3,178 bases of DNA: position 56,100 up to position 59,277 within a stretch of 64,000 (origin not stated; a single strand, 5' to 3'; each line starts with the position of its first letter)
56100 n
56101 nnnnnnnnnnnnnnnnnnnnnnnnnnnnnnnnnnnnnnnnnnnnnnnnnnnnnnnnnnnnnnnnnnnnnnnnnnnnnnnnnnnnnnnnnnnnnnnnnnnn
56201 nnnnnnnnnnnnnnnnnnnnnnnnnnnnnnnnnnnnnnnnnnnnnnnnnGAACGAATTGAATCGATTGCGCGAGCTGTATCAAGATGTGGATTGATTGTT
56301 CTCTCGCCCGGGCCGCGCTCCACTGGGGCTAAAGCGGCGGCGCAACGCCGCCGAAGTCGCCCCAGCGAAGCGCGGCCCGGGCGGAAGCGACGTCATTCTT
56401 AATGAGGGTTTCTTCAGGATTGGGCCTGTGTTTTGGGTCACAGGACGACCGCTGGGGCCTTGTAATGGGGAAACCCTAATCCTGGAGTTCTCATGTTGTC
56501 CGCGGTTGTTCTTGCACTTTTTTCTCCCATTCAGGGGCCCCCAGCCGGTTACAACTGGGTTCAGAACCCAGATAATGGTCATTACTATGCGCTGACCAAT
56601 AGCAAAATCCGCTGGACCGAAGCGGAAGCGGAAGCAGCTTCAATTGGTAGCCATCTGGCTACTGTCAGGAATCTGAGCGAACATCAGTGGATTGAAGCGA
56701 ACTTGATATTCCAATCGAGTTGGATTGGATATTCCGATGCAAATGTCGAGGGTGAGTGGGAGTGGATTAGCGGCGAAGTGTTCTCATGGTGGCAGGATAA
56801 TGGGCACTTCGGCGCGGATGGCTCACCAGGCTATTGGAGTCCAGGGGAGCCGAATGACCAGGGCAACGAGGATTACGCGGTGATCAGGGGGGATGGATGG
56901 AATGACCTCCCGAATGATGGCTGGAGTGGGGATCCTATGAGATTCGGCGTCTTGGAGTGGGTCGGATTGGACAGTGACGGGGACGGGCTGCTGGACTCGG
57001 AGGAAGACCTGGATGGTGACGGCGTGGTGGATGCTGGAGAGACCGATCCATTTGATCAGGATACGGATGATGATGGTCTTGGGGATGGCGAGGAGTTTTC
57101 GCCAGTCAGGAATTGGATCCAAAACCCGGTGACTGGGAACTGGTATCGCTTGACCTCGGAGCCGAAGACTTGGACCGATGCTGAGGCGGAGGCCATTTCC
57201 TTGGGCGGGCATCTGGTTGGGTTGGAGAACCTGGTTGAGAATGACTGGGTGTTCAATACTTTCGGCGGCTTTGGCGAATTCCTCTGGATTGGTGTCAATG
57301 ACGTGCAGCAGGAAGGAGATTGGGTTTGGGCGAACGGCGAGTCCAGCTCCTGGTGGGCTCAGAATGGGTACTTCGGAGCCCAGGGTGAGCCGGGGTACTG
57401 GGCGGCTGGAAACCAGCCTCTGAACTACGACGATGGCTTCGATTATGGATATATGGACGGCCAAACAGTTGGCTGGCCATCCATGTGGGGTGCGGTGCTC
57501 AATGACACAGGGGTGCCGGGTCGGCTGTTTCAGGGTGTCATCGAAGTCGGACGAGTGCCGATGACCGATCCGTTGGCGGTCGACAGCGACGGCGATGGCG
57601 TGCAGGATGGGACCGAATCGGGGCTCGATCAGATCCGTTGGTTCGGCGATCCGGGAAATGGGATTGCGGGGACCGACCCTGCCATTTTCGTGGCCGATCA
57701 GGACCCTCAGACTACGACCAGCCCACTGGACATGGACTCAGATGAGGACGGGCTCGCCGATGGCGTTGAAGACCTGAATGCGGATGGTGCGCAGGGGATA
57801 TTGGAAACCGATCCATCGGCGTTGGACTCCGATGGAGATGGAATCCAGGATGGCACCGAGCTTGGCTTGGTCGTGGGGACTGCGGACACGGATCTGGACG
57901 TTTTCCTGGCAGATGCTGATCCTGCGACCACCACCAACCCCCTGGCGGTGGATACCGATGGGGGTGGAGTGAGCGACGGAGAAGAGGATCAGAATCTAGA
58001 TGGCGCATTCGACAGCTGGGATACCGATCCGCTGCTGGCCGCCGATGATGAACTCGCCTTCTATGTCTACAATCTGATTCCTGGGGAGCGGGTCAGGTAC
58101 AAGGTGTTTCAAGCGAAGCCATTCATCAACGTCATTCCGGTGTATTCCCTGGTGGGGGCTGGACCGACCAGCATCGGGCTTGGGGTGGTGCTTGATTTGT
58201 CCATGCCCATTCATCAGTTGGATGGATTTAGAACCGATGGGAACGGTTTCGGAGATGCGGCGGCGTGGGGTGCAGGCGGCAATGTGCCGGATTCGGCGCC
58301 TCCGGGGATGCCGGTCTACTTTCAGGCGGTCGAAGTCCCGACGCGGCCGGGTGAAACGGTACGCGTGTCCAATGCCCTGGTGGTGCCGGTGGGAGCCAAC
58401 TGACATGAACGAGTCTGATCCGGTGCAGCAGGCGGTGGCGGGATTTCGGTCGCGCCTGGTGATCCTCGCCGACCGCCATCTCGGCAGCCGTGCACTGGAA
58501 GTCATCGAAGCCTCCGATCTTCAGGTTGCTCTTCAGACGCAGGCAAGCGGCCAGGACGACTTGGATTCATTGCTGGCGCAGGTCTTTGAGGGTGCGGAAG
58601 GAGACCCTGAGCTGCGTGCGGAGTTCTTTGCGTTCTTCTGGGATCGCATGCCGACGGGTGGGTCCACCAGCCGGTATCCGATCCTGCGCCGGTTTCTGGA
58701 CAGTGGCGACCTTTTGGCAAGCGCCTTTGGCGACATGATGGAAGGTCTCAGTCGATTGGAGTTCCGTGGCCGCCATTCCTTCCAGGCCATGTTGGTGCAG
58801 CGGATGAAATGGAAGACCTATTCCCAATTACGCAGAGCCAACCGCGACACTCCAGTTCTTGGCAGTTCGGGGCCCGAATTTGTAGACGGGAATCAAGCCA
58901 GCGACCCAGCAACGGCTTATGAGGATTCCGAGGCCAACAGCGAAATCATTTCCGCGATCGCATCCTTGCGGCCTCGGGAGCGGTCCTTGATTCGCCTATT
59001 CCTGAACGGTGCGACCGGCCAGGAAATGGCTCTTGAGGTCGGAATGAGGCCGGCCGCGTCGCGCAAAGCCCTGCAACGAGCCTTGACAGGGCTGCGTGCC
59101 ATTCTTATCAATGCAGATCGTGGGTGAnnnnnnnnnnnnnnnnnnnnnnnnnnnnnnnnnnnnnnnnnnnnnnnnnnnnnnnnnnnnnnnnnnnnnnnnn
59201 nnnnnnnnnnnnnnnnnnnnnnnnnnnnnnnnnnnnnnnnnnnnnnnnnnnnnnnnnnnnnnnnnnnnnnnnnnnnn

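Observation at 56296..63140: Lower-G+C ~6.8 kb segment bracketed by an imperfect ~55-nt direct repeat: candidate integrated islet with no recognisable integrase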

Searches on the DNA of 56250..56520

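Call 71: search_rna_families(source=window, start=56250, end=56520, threshold=evalue, max_evalue=1)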
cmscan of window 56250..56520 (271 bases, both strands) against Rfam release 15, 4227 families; matches with E-value up to 1: 6.
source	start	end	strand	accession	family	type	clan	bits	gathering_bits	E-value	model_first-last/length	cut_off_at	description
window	56295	56391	+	RF03342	mir-1467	Gene; miRNA;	-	18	90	0.63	1-93/93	no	mir-1467 microRNA precursor family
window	56297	56343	+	RF00793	mir-497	Gene; miRNA;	-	17.5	62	0.52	1-85/85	no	mir-497 microRNA precursor family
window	56305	56412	+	RF02647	Cis52_sRNA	Gene; sRNA;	-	17.4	56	0.25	1-179/179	no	Ruegeria cis52 sRNA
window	56301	56359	+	RF02791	CcsR1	Gene; sRNA;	-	17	65.3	0.071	1-83/83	no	Conserved CCUCCUCCC motif stress-induced RNA 1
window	56297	56380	-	RF02556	snaR-A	Gene; sRNA;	-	16.2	98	0.67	1-115/115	no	snaR-A sRNA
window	56290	56398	+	RF04104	MIR918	Gene; miRNA;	-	16.2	268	1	77-189/265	no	MIR918 microRNA precursor family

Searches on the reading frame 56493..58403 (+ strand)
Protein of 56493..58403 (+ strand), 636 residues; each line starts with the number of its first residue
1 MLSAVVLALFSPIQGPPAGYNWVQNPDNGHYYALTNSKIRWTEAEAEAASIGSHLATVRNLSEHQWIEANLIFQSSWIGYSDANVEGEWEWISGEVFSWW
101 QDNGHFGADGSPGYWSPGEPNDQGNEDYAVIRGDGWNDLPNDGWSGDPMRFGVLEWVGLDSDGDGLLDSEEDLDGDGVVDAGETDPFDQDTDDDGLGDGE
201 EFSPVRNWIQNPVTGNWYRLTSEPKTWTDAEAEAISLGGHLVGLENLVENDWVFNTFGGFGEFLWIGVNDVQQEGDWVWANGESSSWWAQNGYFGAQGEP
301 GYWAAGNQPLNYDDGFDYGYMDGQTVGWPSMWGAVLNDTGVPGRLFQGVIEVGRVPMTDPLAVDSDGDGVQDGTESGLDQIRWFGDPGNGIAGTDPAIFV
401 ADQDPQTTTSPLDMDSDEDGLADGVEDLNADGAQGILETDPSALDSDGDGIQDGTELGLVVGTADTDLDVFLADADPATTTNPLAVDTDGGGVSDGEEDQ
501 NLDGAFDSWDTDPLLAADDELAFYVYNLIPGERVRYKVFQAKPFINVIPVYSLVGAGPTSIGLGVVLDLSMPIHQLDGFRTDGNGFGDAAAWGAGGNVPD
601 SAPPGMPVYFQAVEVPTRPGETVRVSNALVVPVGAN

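Call 8: search_protein_families(library=pfam, proteins=[window:56493-58403:+], max_evalue=0.01)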
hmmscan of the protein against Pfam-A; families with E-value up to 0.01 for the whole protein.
window:56493-58403:+ (636 aa): 1 family
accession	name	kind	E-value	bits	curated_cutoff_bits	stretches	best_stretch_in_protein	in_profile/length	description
PF00059.27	Lectin_C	-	3.8e-14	53.7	22.6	2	38-138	2-94/107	Lectin C-type domain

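Call 42: search_protein_families(library=ncbifam, proteins=[window:56493-58403:+], max_evalue=0.01)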
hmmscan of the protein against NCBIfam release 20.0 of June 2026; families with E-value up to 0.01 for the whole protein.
window:56493-58403:+ (636 aa): 2 families
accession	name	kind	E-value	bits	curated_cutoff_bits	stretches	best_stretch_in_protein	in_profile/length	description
NF033765.2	gliding_CglD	equivalog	7.5e-33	113.4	400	2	357-516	100-257/1124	adventurous gliding motility lipoprotein CglD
TIGR00864.1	PCC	subfamily_domain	0.0065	12.8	1861.4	0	25-94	304-376/2700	polycystin cation channel protein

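Call 65: search_protein_families(library=padloc, proteins=[window:56493-58403:+], max_evalue=0.001)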
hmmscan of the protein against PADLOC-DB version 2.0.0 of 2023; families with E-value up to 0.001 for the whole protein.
window:56493-58403:+ (636 aa): 0 families

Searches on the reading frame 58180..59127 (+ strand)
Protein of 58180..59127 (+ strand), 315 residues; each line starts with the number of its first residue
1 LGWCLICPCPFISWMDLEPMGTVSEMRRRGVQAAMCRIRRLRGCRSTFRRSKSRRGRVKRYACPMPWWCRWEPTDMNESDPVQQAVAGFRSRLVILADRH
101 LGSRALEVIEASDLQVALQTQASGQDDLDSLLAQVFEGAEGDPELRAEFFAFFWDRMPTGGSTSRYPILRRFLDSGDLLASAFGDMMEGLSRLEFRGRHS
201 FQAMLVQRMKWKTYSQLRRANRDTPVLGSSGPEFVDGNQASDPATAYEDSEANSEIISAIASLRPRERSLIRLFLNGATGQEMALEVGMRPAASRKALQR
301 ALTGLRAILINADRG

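Call 8: search_protein_families(library=pfam, proteins=[window:58180-59127:+], max_evalue=0.01)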
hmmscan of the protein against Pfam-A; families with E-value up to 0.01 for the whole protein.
window:58180-59127:+ (315 aa): 1 family
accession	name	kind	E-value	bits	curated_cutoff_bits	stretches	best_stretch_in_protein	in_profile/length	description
PF08281.18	Sigma70_r4_2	-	4.7e-06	26.6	25.7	1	255-302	3-51/54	Sigma-70, region 4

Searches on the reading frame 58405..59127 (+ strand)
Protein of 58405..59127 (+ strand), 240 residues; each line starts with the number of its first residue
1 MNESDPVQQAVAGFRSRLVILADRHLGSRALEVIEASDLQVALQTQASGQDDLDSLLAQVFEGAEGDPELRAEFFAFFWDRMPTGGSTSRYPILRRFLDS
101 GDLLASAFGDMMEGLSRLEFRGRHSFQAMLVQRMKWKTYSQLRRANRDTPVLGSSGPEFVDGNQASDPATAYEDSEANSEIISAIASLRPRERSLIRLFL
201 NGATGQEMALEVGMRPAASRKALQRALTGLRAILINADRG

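Call 42: search_protein_families(library=ncbifam, proteins=[window:58405-59127:+], max_evalue=0.01)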
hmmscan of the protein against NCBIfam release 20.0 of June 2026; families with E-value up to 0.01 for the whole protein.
window:58405-59127:+ (240 aa): 11 families
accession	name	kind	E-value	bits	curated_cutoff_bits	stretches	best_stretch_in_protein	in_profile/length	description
TIGR02937.1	sigma70-ECF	superfamily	3.4e-11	43.1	42.9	1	93-232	21-163/165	sigma-70 family RNA polymerase sigma factor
TIGR02984.1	Sig-70_plancto1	subfamily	7e-07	29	183.75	1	165-234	118-188/189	RNA polymerase sigma-70 factor, Planctomycetaceae-specific subfamily 1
TIGR02989.1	Sig-70_gvs1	subfamily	2e-06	27.8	124.55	1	94-231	22-155/158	RNA polymerase sigma-70 factor, Rhodopirellula/Verrucomicrobium family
TIGR02983.1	SigE-fam_strep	subfamily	5e-06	26.5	141.55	1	99-232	32-156/162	SigE family RNA polymerase sigma factor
TIGR02952.1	Sig70_famx2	equivalog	2.8e-05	24.1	206.45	1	100-233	38-169/170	ECF subfamily RNA polymerase sigma factor, BldN family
NF007230.0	PRK09648.1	subfamily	3.4e-05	23.7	209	1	112-236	69-191/195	RNA polymerase sigma factor ShbA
TIGR02985.1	Sig70_bacteroi1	subfamily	7.1e-05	23.1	126.4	1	99-233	27-161/162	RNA polymerase sigma-70 factor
TIGR02479.1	FliA_WhiG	subfamily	0.00012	21.9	189.6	0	160-200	148-188/224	FliA/WhiG family RNA polymerase sigma factor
NF058625.1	sigma_PG0214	equivalog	0.001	18.8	130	1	122-237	51-164/170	GFO_1088 family ECF-type sigma factor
NF009165.0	PRK12512.1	equivalog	0.0016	18.1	198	1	169-233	113-178/184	RNA polymerase sigma factor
TIGR02960.1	SigX5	hypoth_equivalog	0.0023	17.2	264.75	1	163-233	117-189/322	RNA polymerase sigma-70 factor, TIGR02960 family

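Call 65: search_protein_families(library=padloc, proteins=[window:58405-59127:+], max_evalue=0.001)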
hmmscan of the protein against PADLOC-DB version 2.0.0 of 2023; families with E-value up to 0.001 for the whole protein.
window:58405-59127:+ (240 aa): 0 families
